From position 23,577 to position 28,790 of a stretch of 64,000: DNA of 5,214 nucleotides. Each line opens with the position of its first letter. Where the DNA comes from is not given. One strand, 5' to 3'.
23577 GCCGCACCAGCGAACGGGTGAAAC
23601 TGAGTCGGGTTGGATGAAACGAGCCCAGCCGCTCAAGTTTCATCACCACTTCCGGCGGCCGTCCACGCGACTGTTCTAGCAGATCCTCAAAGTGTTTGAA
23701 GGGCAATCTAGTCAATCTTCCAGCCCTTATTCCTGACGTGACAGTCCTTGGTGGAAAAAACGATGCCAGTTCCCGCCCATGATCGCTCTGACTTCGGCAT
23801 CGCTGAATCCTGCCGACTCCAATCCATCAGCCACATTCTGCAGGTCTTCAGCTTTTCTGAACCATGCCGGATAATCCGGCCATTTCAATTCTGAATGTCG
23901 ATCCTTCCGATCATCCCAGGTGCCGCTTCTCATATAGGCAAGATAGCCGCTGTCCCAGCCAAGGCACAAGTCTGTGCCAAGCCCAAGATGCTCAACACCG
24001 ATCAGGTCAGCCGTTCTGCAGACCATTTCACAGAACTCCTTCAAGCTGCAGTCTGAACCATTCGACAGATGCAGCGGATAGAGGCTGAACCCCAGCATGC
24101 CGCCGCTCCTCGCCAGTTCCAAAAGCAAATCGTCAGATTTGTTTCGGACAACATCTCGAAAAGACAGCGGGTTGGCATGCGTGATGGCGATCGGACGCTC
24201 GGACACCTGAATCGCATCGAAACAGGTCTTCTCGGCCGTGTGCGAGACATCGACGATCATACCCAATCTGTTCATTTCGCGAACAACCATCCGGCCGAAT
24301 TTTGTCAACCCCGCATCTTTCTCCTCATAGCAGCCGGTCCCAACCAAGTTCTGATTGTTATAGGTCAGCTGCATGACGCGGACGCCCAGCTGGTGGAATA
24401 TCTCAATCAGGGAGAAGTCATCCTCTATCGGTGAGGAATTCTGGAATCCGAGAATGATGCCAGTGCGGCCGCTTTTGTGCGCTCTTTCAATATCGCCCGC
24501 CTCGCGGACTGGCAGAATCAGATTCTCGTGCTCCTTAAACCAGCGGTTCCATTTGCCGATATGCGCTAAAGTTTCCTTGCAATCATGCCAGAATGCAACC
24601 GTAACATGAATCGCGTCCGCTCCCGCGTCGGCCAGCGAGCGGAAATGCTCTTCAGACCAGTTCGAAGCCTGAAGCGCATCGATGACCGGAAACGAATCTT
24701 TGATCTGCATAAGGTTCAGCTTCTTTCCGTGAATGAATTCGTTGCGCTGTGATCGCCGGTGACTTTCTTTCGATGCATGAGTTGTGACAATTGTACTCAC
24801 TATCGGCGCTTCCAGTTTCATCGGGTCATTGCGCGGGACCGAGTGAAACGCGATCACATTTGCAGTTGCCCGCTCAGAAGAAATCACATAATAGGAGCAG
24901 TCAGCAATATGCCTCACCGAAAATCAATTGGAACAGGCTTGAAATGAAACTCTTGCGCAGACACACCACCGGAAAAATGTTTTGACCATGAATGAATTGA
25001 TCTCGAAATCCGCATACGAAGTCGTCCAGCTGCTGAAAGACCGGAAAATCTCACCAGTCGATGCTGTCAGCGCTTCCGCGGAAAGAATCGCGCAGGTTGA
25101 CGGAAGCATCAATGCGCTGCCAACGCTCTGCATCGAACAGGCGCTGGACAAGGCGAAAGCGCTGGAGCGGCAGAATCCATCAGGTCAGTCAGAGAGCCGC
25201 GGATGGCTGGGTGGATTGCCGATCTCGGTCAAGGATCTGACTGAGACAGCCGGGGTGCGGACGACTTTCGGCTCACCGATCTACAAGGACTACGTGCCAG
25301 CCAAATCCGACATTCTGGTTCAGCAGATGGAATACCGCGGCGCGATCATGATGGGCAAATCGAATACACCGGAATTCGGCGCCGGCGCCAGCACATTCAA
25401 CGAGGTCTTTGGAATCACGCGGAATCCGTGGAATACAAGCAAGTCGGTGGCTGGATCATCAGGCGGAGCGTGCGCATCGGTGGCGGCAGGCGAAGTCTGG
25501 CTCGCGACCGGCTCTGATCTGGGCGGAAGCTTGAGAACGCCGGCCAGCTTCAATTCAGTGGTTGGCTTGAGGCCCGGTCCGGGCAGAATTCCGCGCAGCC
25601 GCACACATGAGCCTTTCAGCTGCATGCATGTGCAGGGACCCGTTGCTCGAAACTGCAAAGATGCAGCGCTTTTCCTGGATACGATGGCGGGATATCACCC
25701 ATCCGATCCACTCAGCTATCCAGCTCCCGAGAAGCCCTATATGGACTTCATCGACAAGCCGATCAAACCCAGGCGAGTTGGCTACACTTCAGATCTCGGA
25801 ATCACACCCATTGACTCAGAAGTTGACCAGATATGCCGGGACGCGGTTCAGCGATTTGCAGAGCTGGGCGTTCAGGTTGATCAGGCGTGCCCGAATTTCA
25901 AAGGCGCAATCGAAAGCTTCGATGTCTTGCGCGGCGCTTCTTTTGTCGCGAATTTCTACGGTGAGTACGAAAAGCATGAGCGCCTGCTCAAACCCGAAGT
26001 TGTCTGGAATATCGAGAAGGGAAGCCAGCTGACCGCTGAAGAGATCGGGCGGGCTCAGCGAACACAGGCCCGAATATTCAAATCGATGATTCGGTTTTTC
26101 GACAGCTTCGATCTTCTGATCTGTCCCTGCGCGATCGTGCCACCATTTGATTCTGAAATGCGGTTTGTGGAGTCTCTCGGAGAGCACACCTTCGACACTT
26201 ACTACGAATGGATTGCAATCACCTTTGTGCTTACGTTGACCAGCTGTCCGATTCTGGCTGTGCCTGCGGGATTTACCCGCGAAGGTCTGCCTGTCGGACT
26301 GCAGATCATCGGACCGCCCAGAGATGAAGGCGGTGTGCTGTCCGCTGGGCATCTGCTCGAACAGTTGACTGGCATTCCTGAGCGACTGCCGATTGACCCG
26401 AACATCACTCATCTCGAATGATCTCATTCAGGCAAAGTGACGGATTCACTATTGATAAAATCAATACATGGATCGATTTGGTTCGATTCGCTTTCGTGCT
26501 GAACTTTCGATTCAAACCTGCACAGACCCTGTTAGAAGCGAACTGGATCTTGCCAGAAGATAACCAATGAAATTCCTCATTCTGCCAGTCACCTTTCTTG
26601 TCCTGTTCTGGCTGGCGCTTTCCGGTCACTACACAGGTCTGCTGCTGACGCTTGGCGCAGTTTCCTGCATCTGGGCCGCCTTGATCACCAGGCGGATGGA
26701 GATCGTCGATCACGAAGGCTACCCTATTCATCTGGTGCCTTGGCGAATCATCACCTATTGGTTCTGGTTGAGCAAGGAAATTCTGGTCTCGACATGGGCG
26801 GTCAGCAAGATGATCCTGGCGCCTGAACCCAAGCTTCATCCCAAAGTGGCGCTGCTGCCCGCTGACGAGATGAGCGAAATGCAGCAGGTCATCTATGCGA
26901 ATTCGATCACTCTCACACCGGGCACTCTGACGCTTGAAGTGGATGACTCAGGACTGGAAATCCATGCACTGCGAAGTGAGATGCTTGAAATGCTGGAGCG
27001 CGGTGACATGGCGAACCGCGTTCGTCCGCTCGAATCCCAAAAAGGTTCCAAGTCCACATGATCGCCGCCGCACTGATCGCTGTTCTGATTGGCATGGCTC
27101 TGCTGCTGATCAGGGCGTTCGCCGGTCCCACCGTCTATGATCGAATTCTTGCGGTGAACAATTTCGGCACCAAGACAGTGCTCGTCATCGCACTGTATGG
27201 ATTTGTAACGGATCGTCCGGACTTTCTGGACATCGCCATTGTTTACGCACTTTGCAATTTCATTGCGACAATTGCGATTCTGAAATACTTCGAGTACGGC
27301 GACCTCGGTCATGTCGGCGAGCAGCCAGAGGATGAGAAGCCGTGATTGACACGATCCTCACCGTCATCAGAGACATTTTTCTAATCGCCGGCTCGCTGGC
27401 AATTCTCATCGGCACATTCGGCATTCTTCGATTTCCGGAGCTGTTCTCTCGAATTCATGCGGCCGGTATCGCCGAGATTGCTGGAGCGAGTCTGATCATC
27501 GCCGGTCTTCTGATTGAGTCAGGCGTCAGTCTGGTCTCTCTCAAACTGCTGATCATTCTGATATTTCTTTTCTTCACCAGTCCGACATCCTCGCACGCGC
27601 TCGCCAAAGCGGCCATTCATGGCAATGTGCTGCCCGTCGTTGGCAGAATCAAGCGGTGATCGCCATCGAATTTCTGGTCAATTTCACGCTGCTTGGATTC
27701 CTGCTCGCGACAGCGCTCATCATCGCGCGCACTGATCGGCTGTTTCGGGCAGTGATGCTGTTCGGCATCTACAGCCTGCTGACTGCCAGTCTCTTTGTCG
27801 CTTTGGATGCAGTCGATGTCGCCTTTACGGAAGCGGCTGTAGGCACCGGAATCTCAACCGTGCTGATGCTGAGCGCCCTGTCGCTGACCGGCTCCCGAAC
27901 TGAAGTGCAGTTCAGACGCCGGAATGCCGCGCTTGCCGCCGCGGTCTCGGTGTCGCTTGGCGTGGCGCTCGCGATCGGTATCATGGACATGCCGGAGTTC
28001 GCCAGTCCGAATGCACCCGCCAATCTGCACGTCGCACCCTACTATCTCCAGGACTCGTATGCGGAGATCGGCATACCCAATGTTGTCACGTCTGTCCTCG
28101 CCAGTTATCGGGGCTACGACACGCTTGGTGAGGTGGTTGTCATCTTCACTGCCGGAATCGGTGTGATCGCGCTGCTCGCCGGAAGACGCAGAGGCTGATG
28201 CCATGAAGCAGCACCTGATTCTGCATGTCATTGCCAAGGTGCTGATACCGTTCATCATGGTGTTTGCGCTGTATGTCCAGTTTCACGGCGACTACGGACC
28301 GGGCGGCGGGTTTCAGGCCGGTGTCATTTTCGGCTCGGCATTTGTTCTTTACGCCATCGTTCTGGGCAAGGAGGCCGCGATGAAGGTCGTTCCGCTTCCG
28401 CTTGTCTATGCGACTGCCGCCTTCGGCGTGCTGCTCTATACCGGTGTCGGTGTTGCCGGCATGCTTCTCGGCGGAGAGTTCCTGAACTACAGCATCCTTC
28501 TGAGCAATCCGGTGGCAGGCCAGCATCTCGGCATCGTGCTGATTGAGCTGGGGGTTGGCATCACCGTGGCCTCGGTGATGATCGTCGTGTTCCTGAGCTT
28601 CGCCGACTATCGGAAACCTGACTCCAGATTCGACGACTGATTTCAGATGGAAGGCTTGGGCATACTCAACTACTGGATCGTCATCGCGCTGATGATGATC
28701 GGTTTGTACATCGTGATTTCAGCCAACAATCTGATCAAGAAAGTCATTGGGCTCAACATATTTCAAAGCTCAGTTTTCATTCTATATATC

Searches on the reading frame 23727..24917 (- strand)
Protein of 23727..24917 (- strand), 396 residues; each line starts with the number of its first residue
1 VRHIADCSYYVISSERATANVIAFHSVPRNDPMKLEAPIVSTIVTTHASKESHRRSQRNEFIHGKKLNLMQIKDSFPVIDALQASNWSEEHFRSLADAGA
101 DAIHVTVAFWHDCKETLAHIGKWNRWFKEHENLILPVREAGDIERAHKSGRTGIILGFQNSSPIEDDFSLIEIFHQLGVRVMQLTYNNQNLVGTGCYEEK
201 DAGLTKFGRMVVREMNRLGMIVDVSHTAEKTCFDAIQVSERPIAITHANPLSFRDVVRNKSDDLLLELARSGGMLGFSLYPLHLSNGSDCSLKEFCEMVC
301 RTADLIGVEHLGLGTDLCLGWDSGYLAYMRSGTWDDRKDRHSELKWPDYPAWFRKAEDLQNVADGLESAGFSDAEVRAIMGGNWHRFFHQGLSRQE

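Call 14: search_protein_families(library=pfam, proteins=[window:23727-24917:-], max_evalue=0.00001)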
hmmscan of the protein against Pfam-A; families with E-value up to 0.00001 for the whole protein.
window:23727-24917:- (396 aa): 1 family
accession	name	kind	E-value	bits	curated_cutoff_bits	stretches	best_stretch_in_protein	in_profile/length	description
PF01244.27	Peptidase_M19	-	2.1e-78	264.1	26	1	70-390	17-319/319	Membrane dipeptidase (Peptidase family M19)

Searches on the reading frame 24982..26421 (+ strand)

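Call 14: search_protein_families(library=pfam, proteins=[window:24982-26421:+], max_evalue=0.00001)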
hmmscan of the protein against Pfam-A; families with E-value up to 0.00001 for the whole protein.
window:24982-26421:+ (479 aa): 1 family
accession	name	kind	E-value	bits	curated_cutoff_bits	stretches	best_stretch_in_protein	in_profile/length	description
PF01425.27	Amidase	-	8e-98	328.8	27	1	27-453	1-445/445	Amidase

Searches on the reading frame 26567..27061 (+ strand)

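Call 15: search_protein_families(library=pfam, proteins=[window:26567-27061:+], max_evalue=0.00001)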
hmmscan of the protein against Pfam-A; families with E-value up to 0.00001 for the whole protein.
window:26567-27061:+ (164 aa): 1 family
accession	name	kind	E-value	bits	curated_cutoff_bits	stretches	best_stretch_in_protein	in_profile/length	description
PF01899.21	MNHE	-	2.3e-26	92.8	27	1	10-138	3-125/145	Na+/H+ ion antiporter subunit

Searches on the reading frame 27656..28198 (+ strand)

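Call 15: search_protein_families(library=pfam, proteins=[window:27656-28198:+], max_evalue=0.00001)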
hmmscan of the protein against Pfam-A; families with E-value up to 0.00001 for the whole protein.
window:27656-28198:+ (180 aa): 2 families
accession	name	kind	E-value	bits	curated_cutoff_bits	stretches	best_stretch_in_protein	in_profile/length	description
PF13244.11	MbhD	-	4.1e-17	62.5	27.2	1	15-78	2-65/67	MBH, subunit D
PF20501.3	MbhE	-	3e-12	46.9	27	1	88-175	2-82/98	MBH, subunit E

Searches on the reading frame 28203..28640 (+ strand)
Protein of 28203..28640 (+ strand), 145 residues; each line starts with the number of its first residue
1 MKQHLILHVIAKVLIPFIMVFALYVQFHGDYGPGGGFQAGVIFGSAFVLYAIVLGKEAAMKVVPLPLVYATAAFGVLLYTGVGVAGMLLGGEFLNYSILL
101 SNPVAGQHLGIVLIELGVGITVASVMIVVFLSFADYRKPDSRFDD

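Call 15: search_protein_families(library=pfam, proteins=[window:28203-28640:+], max_evalue=0.00001)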
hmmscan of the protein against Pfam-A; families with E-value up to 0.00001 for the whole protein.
window:28203-28640:+ (145 aa): 1 family
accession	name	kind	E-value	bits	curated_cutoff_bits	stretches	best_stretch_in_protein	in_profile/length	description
PF04039.18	MnhB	-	1.4e-27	96.8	22.5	1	6-127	1-126/127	Domain related to MnhB subunit of Na+/H+ antiporter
